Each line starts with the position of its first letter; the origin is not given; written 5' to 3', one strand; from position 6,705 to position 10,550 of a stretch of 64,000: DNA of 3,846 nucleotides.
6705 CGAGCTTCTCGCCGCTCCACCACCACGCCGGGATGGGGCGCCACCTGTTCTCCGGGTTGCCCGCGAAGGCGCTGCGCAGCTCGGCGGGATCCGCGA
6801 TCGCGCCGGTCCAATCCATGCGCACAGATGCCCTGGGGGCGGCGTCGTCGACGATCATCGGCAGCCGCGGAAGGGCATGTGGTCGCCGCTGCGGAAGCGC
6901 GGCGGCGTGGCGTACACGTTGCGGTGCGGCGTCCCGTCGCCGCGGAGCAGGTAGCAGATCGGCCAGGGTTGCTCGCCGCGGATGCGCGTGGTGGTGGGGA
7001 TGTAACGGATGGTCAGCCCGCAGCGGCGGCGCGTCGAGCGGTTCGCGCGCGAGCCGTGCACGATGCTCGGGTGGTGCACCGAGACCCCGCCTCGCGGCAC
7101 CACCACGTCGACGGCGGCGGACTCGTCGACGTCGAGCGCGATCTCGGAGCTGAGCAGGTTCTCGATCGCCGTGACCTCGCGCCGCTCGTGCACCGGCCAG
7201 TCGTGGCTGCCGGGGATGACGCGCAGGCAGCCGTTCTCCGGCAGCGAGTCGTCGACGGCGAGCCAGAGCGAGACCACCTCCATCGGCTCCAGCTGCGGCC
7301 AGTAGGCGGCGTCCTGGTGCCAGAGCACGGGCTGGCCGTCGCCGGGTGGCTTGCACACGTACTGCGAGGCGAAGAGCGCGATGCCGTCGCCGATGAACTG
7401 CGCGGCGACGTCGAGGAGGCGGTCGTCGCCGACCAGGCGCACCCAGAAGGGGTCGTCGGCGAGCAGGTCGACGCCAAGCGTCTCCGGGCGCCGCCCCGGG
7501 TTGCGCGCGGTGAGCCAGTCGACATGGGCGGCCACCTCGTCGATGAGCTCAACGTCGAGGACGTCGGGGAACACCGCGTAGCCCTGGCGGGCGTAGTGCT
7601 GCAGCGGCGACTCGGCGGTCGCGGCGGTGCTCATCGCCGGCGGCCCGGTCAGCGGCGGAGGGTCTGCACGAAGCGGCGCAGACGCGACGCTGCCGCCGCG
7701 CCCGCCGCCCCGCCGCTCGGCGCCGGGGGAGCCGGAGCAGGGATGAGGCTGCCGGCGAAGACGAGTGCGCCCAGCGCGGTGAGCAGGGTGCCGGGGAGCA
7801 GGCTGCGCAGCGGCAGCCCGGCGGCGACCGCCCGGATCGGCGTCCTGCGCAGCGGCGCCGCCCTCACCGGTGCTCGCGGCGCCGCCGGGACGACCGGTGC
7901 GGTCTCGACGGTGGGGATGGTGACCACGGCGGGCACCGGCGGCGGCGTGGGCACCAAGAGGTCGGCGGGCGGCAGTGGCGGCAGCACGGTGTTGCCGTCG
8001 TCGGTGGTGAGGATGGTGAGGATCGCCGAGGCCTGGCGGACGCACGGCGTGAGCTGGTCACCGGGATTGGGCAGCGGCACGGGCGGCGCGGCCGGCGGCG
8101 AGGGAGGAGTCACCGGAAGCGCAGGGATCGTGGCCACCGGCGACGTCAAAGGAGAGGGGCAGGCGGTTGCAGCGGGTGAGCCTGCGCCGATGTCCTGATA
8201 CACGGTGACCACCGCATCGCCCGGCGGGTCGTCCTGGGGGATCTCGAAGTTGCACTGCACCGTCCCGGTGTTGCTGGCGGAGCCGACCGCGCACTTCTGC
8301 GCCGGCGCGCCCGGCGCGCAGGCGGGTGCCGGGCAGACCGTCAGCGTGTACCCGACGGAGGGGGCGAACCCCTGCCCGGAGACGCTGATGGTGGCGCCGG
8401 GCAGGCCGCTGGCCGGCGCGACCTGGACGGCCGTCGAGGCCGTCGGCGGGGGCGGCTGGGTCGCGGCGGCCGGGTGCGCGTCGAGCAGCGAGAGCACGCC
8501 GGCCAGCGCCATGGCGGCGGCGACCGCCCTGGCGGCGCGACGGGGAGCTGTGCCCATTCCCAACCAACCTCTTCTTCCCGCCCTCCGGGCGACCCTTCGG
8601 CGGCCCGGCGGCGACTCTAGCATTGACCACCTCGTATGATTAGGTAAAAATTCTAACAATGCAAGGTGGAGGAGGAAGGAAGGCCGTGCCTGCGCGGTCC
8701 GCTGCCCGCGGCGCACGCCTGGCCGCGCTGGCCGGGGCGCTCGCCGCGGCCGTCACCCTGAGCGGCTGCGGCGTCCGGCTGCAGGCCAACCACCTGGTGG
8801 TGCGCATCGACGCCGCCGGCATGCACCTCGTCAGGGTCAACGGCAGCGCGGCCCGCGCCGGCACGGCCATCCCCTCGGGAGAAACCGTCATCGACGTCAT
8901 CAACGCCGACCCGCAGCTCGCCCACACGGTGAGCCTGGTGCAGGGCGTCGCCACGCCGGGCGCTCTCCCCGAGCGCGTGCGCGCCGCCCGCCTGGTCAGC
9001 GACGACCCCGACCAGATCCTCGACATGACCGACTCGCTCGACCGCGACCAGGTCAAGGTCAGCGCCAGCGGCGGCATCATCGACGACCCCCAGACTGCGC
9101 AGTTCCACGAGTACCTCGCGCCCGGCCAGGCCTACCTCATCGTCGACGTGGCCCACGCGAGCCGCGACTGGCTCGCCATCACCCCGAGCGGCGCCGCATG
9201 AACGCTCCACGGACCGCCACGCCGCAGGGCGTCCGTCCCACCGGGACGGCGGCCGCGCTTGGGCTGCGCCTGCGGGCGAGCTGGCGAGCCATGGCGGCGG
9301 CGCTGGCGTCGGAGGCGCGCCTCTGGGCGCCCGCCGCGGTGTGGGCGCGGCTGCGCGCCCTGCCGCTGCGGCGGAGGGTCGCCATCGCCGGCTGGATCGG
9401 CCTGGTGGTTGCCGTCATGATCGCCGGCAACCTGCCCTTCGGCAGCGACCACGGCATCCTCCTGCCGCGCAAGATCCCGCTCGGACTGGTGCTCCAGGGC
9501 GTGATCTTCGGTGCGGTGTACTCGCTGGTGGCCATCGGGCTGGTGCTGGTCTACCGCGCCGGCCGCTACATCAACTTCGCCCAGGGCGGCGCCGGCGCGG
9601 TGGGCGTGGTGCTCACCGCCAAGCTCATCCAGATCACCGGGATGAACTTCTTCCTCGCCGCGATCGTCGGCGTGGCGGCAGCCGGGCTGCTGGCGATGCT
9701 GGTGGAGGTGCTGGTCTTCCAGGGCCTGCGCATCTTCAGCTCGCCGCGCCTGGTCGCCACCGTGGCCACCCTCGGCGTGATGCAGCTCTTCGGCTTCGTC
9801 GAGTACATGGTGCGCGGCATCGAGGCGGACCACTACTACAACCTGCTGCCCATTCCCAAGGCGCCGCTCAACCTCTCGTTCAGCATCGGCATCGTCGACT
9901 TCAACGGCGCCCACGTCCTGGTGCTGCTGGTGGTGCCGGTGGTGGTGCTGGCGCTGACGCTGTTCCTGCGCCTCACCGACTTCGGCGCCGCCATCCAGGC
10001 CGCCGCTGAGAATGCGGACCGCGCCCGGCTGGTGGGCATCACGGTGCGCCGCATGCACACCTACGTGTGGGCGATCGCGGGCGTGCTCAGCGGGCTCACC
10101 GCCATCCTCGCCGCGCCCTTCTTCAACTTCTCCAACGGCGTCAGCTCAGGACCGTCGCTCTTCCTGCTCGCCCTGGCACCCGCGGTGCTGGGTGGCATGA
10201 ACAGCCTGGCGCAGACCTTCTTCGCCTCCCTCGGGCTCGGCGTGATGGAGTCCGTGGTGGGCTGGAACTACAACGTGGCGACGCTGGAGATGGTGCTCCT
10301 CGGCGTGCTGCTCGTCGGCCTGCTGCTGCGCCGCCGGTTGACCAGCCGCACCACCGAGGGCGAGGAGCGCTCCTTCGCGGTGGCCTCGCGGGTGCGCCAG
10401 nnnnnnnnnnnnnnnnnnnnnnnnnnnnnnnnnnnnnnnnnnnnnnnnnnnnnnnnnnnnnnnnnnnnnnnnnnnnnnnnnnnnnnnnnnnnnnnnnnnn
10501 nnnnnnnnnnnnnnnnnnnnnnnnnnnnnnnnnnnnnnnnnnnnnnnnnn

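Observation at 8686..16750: Six-gene ABC operon with non-canonical parts, every junction translationally coupled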

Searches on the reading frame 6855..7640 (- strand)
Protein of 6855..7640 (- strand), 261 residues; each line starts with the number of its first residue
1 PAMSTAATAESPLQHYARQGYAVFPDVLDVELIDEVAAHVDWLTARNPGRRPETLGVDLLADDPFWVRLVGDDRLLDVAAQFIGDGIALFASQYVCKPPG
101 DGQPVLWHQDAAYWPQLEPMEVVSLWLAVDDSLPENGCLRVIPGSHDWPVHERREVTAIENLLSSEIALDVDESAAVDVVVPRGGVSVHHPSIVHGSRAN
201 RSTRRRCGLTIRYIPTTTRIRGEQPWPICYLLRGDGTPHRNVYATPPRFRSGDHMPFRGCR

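Call 54: search_protein_families(library=pfam, proteins=[window:6855-7640:-], max_evalue=0.001)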
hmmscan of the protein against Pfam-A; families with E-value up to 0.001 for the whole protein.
window:6855-7640:- (261 aa): 1 family
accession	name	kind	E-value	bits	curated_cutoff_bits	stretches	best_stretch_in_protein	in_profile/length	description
PF05721.19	PhyH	-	7.3e-34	118.3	22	1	16-206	1-211/213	Phytanoyl-CoA dioxygenase (PhyH)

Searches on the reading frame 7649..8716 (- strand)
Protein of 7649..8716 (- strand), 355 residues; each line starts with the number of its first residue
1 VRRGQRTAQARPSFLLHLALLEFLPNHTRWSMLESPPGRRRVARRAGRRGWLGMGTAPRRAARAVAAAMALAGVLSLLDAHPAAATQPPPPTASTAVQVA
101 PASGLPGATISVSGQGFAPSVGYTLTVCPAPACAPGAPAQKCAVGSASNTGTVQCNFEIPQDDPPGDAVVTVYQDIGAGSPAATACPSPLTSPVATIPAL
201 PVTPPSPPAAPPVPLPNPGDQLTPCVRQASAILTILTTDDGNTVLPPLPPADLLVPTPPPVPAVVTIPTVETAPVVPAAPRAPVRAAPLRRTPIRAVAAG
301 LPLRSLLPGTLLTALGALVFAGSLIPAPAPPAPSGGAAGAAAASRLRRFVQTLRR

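Call 54: search_protein_families(library=pfam, proteins=[window:7649-8716:-], max_evalue=0.001)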
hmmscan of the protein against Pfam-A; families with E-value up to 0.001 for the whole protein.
window:7649-8716:- (355 aa): 1 family
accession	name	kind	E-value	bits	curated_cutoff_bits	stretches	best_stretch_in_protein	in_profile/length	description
PF00960.24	Neocarzinostat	-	0.0004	20.8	25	1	97-158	1-70/110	Neocarzinostatin family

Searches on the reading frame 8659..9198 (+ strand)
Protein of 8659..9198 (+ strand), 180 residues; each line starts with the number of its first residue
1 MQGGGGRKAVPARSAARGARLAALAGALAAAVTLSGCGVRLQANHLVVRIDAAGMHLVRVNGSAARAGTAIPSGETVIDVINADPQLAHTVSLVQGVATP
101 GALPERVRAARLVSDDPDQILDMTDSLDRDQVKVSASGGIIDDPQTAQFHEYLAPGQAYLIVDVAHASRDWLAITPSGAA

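Call 4: search_protein_families(library=pfam, proteins=[window:8659-9198:+], max_evalue=0.1)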
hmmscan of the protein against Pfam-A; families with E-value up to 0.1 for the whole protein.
window:8659-9198:+ (180 aa): 1 family
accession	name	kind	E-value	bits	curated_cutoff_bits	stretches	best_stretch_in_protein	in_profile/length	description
PF24253.1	DUF7454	-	0.017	15.4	27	1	35-63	17-45/59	Domain of unknown function (DUF7454)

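Call 5: search_protein_families(library=ncbifam, proteins=[window:8659-9198:+], max_evalue=0.1)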
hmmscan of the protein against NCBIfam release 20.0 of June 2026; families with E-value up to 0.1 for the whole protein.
window:8659-9198:+ (180 aa): 1 family
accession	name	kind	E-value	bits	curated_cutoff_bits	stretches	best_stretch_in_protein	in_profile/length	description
NF053526.1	Myco_lipo_LppK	equivalog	0.0087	16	125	1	24-99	10-86/167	lipoprotein LppK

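Call 56: search_protein_representatives(protein=window:8659-9198:+)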
Query: 180 residues. Proteins with E-value up to 0.001 (for the whole library): 16; up to 1e-10: 5; up to 1e-30: 1. The best 16 are listed.
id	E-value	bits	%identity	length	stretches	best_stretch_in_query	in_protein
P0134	1.4e-100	350.4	99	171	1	10-180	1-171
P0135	1.8e-25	106.1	41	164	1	23-178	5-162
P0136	1.6e-23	99.7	41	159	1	28-178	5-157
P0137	1.5e-22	96.5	38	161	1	18-169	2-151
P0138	1.4e-21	93.4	40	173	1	15-176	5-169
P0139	4.4e-09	52.8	34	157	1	27-178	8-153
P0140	1.4e-08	51.1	36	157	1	23-167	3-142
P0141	2.9e-07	46.9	34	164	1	28-164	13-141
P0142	1.8e-05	41.0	34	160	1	21-165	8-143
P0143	8.0e-05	38.9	32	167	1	13-176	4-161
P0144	1.1e-04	38.4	36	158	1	19-174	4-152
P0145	1.2e-04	38.4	28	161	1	19-167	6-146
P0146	1.7e-04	37.9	30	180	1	15-175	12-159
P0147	2.9e-04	37.1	36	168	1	66-164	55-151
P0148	4.6e-04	36.5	35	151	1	28-164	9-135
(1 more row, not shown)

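Call 63: predict_structure(alignment_id=A7)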
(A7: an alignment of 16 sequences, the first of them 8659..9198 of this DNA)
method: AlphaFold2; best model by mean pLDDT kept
length: 180 residues; sequences in the alignment: 16
mean_pLDDT: 89.9   pTM: 0.76
mean pLDDT of the five models: 89.9, 89.5, 88.1, 88.1, 87.5
residues with pLDDT >= 90: 135; 70-90: 21; 50-70: 21; < 50: 3
segments of 3 or more residues with pLDDT < 50: 1-3
pLDDT, mean of each block of 10 residues (from residue 1): 53 62 84 75 95 98 95 97 98 97 97 98 97 92 96 98 97 90
secondary structure, 60 per line:
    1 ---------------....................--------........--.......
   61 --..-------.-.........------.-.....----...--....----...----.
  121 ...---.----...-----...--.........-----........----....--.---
elements in order: H16-35 E44-51 E54-60 E74-82 E91-95 H105-108 E120-123 E132-134 E140-142 E145-153 E159-163 E171-174
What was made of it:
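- On Cupredoxin fold: AF2 pLDDT 89.9 (call 63).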

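Call 66: fold_search(model_id=the predicted structure, library=pdb)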
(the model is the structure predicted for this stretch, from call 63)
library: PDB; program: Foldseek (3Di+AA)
matches with E <= 10: 1091; with E <= 0.001: 6
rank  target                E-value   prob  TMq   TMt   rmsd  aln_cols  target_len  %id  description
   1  7u2f                  2.1e-04  1.00  0.41  0.54   5.7       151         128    9  G116F Pseudomonas aeruginosa azurin (released 2023-03-01)
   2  3in2                  2.2e-04  1.00  0.43  0.57   5.6       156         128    7  Crystal structure of the N47S/M121L variant of Pseudomonas aeruginosa azurin in the Cu(II) state (released 2009-11-17)
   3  4kob_A                2.8e-04  1.00  0.41  0.55   5.4       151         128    9  Investigating the functional significance of the interlocked pair structural determinants in Pseudomonas aeruginosa az (released 2014-05-14)
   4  1qhq                  3.1e-04  1.00  0.42  0.52   5.3       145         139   18  AURACYANIN, A BLUE COPPER PROTEIN FROM THE GREEN THERMOPHILIC PHOTOSYNTHETIC BACTERIUM CHLOROFLEXUS AURANTIACUS (released 2001-03-07)
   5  2xv2                  6.1e-04  1.00  0.42  0.57   5.3       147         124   10  Pseudomonas aeruginosa Azurin with mutated metal-binding loop sequence (CAAHAAM), chemically reduced, pH4.2 (released 2010-12-29)
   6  9l6d_C                9.2e-04  1.00  0.39  0.46   6.2       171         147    7  the crystal structure of Azurin-LBT (released 2025-12-24)
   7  6kol                  1.0e-03  1.00  0.45  0.61   5.1       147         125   15  Crystal structure of auracyanin from photosynthetic bacterium Roseiflexus castenholzii (released 2020-01-29)
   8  1cur_MODEL_1_A        1.9e-03  1.00  0.40  0.45   5.7       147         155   16  REDUCED RUSTICYANIN, NMR (released 1996-11-08)
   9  2cak                  3.4e-03  1.00  0.41  0.47   5.7       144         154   17  1.27Angstrom Structure of Rusticyanin from Thiobacillus ferrooxidans (released 2006-03-08)
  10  1rcy                  6.0e-03  1.00  0.42  0.49   5.8       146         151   15  RUSTICYANIN (RC) FROM THIOBACILLUS FERROOXIDANS (released 1997-05-15)
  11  2aan                  6.4e-03  0.99  0.38  0.52   6.2       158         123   14  Auracyanin A: A "blue" copper protein from the green thermophilic photosynthetic bacterium,chloroflexus aurantiacus (released 2006-07-11)
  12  1a3z                  6.8e-03  1.00  0.43  0.50   5.7       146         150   16  REDUCED RUSTICYANIN AT 1.9 ANGSTROMS (released 1998-07-29)
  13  1gy2_A                8.1e-03  1.00  0.43  0.49   5.6       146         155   16  Crystal structure of Met148Leu rusticyanin (released 2002-05-23)
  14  1a8z                  9.6e-03  1.00  0.42  0.48   5.7       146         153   16  STRUCTURE DETERMINATION OF A 16.8KDA COPPER PROTEIN RUSTICYANIN AT 2.1A RESOLUTION USING ANOMALOUS SCATTERING DATA WITH  (released 1998-06-17)
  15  3aw5                  1.1e-02  0.97  0.35  0.16  10.8       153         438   14  Structure of a multicopper oxidase from the hyperthermophilic archaeon Pyrobaculum aerophilum (released 2011-06-08)
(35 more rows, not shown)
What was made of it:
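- On Cupredoxin fold: The top Foldseek hits are azurin, auracyanin and rusticyanin at probability 1.00 (call 66).
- Closest known: Cupredoxins. Same: Same fold by Foldseek: E 2e-4 to 1e-2, target-normalised TM 0.45-0.61 (call 66).
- g1 fold (calls 63, 66).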

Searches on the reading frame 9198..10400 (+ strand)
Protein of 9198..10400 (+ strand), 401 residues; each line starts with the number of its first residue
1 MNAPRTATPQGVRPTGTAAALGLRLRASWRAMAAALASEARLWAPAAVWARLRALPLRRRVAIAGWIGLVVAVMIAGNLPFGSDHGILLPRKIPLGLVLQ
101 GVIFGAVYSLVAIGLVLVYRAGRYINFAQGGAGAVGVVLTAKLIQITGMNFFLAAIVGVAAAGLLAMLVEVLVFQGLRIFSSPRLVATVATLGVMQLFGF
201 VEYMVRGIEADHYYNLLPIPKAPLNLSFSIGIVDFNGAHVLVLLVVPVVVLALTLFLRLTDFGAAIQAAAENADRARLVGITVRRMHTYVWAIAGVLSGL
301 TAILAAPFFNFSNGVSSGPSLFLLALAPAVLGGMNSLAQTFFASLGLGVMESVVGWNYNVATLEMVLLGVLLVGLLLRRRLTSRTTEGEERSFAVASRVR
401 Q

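Call 74: search_protein_families(library=ncbifam, proteins=[window:9198-10400:+], max_evalue=0.001)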
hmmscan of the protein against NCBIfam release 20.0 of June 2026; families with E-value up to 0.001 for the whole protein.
window:9198-10400:+ (401 aa): 7 families
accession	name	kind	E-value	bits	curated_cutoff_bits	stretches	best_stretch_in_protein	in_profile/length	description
TIGR03409.1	urea_trans_UrtB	equivalog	1.1e-13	51.5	250.3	1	98-377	4-280/291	urea ABC transporter permease subunit UrtB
NF008011.0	PRK10740.1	equivalog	1.8e-11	44.2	379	1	98-376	12-293/308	high-affinity branched-chain amino acid ABC transporter permease LivH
TIGR03622.1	urea_t_UrtB_arc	equivalog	2.9e-10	39.9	374.25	1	106-373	12-267/284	urea ABC transporter, permease protein UrtB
NF040906.3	GguB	equivalog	2.6e-05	23.6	450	1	235-334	221-318/375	multiple monosaccharide ABC transporter permease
NF008630.0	PRK11618.1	equivalog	3.8e-05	23.1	363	1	106-386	44-317/331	galactofuranose ABC transporter, permease protein YjfF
NF008441.0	PRK11285.1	equivalog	0.00029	20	378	0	108-334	66-272/333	L-arabinose ABC transporter permease AraH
NF007067.0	PRK09512.1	equivalog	0.00037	19.8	398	1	106-338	54-269/321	ribose ABC transporter permease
